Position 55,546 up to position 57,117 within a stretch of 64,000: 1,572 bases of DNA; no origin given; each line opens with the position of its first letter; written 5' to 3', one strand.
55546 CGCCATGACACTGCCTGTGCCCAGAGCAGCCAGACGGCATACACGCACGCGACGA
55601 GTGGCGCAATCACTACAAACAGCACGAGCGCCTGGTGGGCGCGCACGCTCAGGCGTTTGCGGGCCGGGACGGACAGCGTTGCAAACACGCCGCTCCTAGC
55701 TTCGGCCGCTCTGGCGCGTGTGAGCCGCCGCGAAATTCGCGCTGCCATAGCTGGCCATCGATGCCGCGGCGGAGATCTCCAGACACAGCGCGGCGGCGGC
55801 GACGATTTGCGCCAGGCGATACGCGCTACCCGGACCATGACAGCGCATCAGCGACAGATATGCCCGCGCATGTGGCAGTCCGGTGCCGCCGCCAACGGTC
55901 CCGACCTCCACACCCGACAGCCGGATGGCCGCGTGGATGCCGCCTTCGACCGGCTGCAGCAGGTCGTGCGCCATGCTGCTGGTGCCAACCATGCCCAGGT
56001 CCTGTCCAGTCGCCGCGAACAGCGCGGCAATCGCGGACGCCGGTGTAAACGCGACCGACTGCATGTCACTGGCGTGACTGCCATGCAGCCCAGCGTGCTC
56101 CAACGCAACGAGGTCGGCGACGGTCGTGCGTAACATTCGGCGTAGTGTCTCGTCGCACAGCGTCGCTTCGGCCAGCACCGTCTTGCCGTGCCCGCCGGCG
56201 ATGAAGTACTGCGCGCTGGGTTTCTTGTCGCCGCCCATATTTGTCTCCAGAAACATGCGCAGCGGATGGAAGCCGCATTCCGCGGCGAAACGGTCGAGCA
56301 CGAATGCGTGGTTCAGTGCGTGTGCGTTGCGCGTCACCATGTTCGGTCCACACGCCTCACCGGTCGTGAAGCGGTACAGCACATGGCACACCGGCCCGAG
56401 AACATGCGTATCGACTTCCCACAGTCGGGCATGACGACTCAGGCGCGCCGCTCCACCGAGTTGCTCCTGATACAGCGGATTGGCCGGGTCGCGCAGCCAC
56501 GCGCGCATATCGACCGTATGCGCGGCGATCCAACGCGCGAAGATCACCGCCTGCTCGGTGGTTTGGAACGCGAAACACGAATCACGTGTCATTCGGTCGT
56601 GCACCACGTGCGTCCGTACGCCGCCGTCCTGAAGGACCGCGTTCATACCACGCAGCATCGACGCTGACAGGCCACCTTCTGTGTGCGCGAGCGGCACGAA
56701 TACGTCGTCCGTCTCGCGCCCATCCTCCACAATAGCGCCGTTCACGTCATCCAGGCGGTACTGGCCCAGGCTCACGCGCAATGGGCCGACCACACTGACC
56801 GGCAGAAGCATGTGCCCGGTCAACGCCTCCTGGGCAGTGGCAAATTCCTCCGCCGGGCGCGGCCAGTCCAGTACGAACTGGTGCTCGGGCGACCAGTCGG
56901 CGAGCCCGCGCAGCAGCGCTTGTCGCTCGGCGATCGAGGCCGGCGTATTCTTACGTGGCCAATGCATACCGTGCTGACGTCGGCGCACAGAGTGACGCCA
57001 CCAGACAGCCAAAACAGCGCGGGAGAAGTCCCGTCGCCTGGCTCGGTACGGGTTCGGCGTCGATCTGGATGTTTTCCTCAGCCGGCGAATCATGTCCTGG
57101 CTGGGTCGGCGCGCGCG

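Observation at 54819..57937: Coupled di-iron oxygenase / divergent HMG-CoA-reductase-like / Delta9 desaturase operon with no isoprenoid context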

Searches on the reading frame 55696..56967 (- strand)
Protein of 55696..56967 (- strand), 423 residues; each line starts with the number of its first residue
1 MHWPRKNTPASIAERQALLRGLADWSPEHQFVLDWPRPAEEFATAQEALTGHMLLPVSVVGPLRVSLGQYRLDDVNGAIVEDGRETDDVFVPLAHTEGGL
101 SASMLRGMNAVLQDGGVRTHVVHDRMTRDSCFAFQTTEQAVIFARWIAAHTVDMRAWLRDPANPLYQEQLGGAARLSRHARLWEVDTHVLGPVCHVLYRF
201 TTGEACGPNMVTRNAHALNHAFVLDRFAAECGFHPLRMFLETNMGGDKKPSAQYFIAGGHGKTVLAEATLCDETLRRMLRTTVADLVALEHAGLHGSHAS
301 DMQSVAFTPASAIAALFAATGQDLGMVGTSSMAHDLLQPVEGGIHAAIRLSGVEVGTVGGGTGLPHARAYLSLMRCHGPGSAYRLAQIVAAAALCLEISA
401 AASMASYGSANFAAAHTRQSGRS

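Call 3: search_protein_families(library=pfam, proteins=[window:55696-56967:-], max_evalue=0.01)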
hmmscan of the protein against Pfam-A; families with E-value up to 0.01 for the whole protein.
window:55696-56967:- (423 aa): 1 family
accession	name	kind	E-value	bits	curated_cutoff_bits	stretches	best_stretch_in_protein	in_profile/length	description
PF00368.23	HMG-CoA_red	-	3.6e-72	243.9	27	1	12-417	2-364/368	Hydroxymethylglutaryl-coenzyme A reductase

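Call 4: search_protein_families(library=ncbifam, proteins=[window:55696-56967:-], max_evalue=0.01)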
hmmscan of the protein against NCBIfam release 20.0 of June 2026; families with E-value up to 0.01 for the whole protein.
window:55696-56967:- (423 aa): 2 families
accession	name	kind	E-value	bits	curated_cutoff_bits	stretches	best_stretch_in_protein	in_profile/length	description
TIGR00533.1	HMG_CoA_R_NADP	equivalog_domain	3.2e-53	181.1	441.8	1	45-406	62-390/402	hydroxymethylglutaryl-CoA reductase (NADPH)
TIGR00920.1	2A060605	subfamily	7.8e-37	126.9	778.35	1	76-406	539-857/887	hydroxymethylglutaryl-CoA reductase (NADPH)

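Call 6: find_homologous_proteins(query=window:55696-56967:-, max_evalue=1e-10)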
Query window:55696-56967:- (423 aa): 5986 proteins with E <= 1e-10 among 8000 candidates; the best 120 are listed.
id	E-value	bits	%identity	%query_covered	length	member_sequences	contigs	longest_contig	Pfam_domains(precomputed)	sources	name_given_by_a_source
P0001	8.8e-283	955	100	100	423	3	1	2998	PF00368.24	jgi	jgi:hydroxymethylglutaryl-CoA reductase (NADPH)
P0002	5.3e-209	712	73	99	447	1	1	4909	PF00368.24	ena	-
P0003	8.4e-209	712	73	99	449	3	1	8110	PF00368.24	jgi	jgi:hydroxymethylglutaryl-CoA reductase (NADPH)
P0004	6.2e-207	706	74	99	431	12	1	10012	PF00368.24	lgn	-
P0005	6.9e-207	705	73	99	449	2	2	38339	PF00368.24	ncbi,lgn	ncbi:MAG: 3-hydroxy-3-methylglutaryl-CoA reductase [bacterium]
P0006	1.8e-206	704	73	100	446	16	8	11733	PF00368.24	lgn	-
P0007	3.3e-206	703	73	100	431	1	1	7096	PF00368.24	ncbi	-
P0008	5.7e-206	702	73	99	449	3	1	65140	PF00368.24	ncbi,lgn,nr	ncbi:MAG TPA: 3-hydroxy-3-methylglutaryl-CoA reductase [bacterium]|nr:3-hydroxy-3-methylglutaryl-CoA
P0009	6.4e-206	702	73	100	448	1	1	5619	PF00368.24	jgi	jgi:hydroxymethylglutaryl-CoA reductase (NADPH)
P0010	1.8e-205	701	73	99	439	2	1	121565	PF00368.24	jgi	-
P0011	3.5e-205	700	72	100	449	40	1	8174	PF00368.24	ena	-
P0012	1.5e-204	698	73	100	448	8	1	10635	PF00368.24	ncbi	-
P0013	2.5e-204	697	72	99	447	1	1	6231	PF00368.24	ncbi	-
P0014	5.4e-202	689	71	100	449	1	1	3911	PF00368.24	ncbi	-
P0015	1.0e-201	688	72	99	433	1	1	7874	PF00368.24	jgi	jgi:hydroxymethylglutaryl-CoA reductase (NADPH)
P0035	3.1e-195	667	70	99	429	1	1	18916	PF00368.24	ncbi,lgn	ncbi:MAG TPA: 3-hydroxy-3-methylglutaryl-CoA reductase [Candidatus Dormibacteraeota bacterium]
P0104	3.3e-182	624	66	100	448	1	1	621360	PF00368.24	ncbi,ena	-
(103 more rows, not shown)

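Call 7: find_encoding_contigs(protein=P0104, flank=8000, max_places=2)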
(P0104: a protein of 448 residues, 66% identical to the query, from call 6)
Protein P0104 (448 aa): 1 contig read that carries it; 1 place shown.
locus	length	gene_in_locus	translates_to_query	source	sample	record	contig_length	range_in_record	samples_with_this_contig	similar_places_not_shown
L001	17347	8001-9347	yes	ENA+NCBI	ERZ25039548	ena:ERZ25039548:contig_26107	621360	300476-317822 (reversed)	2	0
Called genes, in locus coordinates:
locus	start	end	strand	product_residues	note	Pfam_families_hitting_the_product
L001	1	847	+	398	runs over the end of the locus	PF02515:CoA_transf_3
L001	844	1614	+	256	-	PF00378:ECH_1, PF16113:ECH_2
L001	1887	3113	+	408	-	PF00296:Bac_luciferase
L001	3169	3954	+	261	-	PF00561:Abhydrolase_1, PF12697:Abhydrolase_6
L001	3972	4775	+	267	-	-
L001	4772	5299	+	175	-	-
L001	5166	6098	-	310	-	PF00781:DAGK_cat, PF19279:YegS_C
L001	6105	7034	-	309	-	PF00487:FA_desaturase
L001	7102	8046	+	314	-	PF11583:AurF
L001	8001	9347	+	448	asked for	PF00368:HMG-CoA_red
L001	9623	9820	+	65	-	-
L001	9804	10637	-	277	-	PF00106:adh_short, PF08659:KR, PF13561:adh_short_C2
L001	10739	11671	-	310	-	PF01557:FAA_hydrolase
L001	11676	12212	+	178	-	PF22784:PTP-SAK (weak)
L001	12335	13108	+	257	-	PF00266:Aminotran_5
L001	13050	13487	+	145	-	-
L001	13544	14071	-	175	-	PF04264:YceI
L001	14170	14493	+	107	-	-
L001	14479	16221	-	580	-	PF14716:HHH_8, PF14791:DNA_pol_B_thumb, PF02811:PHP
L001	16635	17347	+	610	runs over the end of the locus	PF00496:SBP_bac_5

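Call 8: find_encoding_contigs(protein=P0010, flank=8000, max_places=2)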
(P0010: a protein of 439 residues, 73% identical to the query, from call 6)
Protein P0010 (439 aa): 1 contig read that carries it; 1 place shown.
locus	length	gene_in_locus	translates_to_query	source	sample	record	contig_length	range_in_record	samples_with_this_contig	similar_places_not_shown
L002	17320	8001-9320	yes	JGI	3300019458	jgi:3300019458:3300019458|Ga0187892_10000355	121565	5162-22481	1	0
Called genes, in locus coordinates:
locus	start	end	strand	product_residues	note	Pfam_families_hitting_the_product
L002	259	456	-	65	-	-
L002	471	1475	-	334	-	PF05951:Peptidase_M15_2, PF08291:Peptidase_M15_3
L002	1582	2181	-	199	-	-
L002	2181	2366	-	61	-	-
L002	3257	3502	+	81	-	-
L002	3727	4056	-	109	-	-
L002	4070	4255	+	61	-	-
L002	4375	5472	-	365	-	PF00009:GTP_EFTU (weak), PF00350:Dynamin_N (faint), PF00009:GTP_EFTU, PF01926:MMR_HSR1, PF02421:FeoB_N, PF04548:AIG1 (weak), PF14714:KH_dom-like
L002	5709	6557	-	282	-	PF02401:LYTB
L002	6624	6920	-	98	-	-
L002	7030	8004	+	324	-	PF11583:AurF (weak)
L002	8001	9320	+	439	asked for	PF00368:HMG-CoA_red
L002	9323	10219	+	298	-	PF00781:DAGK_cat, PF19279:YegS_C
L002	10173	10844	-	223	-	PF01553:Acyltransferase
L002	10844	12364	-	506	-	PF02367:TsaE (faint), PF13191:AAA_16 (faint), PF13476:AAA_23 (faint), PF25199:nSTAND_NTPase5 (faint), PF00005:ABC_tran, PF02224:Cytidylate_kin, PF13189:Cytidylate_kin2 (weak), PF13238:AAA_18 (weak), +9 more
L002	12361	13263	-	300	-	PF01497:Peripla_BP_2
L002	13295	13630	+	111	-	PF01588:tRNA_bind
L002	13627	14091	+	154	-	PF05163:DinB, PF04978:MST (weak), PF12867:DinB_2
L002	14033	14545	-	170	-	PF01022:HTH_5, PF01325:Fe_dep_repress (weak), PF12840:HTH_20 (weak), PF13545:HTH_Crp_2 (weak), PF13412:HTH_24 (weak), PF09860:DUF2087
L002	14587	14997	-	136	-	PF04024:PspC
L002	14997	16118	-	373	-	PF00768:Peptidase_S11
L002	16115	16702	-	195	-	PF04079:SMC_ScpB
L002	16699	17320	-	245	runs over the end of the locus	PF02616:SMC_ScpA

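Call 9: find_encoding_contigs(protein=P0035, flank=8000, max_places=2)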
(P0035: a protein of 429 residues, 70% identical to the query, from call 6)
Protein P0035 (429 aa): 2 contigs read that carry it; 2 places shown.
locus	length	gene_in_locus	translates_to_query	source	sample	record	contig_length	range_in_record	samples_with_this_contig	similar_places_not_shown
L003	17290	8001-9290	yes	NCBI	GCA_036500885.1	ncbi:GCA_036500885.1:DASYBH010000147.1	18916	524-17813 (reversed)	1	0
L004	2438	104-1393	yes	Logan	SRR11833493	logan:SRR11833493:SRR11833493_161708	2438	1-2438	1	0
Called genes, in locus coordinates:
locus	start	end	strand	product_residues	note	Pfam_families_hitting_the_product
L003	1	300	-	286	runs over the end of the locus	-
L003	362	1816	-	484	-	PF00450:Peptidase_S10 (weak)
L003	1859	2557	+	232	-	PF00583:Acetyltransf_1, PF13508:Acetyltransf_7 (weak)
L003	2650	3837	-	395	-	-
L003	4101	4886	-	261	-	PF18914:DUF5666 (faint)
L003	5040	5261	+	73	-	-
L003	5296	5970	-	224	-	PF01553:Acyltransferase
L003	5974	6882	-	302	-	PF00781:DAGK_cat, PF19279:YegS_C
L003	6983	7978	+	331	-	PF11583:AurF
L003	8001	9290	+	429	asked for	PF00368:HMG-CoA_red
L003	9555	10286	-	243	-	PF01381:HTH_3, PF12844:HTH_19 (weak), PF13560:HTH_31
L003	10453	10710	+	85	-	-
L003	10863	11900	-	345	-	-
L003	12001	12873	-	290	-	-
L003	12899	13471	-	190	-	PF04542:Sigma70_r2, PF07638:Sigma70_ECF (weak), PF04545:Sigma70_r4, PF08281:Sigma70_r4_2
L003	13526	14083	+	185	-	PF13291:ACT_4 (faint), PF13740:ACT_6, PF13840:ACT_7 (faint), PF22629:ACT_AHAS_ss (faint), PF01842:ACT, PF13740:ACT_6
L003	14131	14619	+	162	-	PF01327:Pep_deformylase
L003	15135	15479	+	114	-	-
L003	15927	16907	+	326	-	PF24681:Kelch_KLHDC2_KLHL20_DRC7 (faint)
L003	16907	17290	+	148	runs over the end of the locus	-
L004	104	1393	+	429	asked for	PF00368:HMG-CoA_red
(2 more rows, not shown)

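Call 21: search_solved_structures(query=window:55696-56967:-, show_alignments=3, max_evalue=0.00001)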
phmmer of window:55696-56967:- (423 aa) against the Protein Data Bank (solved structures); distinct sequences matched with E-value up to 0.00001: 6.
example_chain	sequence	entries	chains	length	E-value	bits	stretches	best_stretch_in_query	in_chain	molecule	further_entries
6hr7_A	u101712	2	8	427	1.1e-35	126.6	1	86-416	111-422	HMG-CoA reductase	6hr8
8ecg_A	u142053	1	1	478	1.5e-29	106.4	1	76-406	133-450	3-hydroxy-3-methylglutaryl-coenzyme A reductase 1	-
7uli_AAA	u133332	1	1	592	2.8e-29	105.5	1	77-406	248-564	3-hydroxy-3-methylglutaryl-coenzyme A reductase 1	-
2q1l_A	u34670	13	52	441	3e-22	82.3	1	88-407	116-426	3-hydroxy-3-methylglutaryl-coenzyme A reductase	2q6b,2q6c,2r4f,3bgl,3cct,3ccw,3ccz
1dq8_A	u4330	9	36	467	3.1e-22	82.3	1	88-407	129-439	PROTEIN (HMG-COA REDUCTASE) | HMG-COA REDUCTASE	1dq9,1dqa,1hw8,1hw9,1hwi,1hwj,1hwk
8pkn_A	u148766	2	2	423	3.1e-22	82.3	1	88-406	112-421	3-hydroxy-3-methylglutaryl-coenzyme A reductase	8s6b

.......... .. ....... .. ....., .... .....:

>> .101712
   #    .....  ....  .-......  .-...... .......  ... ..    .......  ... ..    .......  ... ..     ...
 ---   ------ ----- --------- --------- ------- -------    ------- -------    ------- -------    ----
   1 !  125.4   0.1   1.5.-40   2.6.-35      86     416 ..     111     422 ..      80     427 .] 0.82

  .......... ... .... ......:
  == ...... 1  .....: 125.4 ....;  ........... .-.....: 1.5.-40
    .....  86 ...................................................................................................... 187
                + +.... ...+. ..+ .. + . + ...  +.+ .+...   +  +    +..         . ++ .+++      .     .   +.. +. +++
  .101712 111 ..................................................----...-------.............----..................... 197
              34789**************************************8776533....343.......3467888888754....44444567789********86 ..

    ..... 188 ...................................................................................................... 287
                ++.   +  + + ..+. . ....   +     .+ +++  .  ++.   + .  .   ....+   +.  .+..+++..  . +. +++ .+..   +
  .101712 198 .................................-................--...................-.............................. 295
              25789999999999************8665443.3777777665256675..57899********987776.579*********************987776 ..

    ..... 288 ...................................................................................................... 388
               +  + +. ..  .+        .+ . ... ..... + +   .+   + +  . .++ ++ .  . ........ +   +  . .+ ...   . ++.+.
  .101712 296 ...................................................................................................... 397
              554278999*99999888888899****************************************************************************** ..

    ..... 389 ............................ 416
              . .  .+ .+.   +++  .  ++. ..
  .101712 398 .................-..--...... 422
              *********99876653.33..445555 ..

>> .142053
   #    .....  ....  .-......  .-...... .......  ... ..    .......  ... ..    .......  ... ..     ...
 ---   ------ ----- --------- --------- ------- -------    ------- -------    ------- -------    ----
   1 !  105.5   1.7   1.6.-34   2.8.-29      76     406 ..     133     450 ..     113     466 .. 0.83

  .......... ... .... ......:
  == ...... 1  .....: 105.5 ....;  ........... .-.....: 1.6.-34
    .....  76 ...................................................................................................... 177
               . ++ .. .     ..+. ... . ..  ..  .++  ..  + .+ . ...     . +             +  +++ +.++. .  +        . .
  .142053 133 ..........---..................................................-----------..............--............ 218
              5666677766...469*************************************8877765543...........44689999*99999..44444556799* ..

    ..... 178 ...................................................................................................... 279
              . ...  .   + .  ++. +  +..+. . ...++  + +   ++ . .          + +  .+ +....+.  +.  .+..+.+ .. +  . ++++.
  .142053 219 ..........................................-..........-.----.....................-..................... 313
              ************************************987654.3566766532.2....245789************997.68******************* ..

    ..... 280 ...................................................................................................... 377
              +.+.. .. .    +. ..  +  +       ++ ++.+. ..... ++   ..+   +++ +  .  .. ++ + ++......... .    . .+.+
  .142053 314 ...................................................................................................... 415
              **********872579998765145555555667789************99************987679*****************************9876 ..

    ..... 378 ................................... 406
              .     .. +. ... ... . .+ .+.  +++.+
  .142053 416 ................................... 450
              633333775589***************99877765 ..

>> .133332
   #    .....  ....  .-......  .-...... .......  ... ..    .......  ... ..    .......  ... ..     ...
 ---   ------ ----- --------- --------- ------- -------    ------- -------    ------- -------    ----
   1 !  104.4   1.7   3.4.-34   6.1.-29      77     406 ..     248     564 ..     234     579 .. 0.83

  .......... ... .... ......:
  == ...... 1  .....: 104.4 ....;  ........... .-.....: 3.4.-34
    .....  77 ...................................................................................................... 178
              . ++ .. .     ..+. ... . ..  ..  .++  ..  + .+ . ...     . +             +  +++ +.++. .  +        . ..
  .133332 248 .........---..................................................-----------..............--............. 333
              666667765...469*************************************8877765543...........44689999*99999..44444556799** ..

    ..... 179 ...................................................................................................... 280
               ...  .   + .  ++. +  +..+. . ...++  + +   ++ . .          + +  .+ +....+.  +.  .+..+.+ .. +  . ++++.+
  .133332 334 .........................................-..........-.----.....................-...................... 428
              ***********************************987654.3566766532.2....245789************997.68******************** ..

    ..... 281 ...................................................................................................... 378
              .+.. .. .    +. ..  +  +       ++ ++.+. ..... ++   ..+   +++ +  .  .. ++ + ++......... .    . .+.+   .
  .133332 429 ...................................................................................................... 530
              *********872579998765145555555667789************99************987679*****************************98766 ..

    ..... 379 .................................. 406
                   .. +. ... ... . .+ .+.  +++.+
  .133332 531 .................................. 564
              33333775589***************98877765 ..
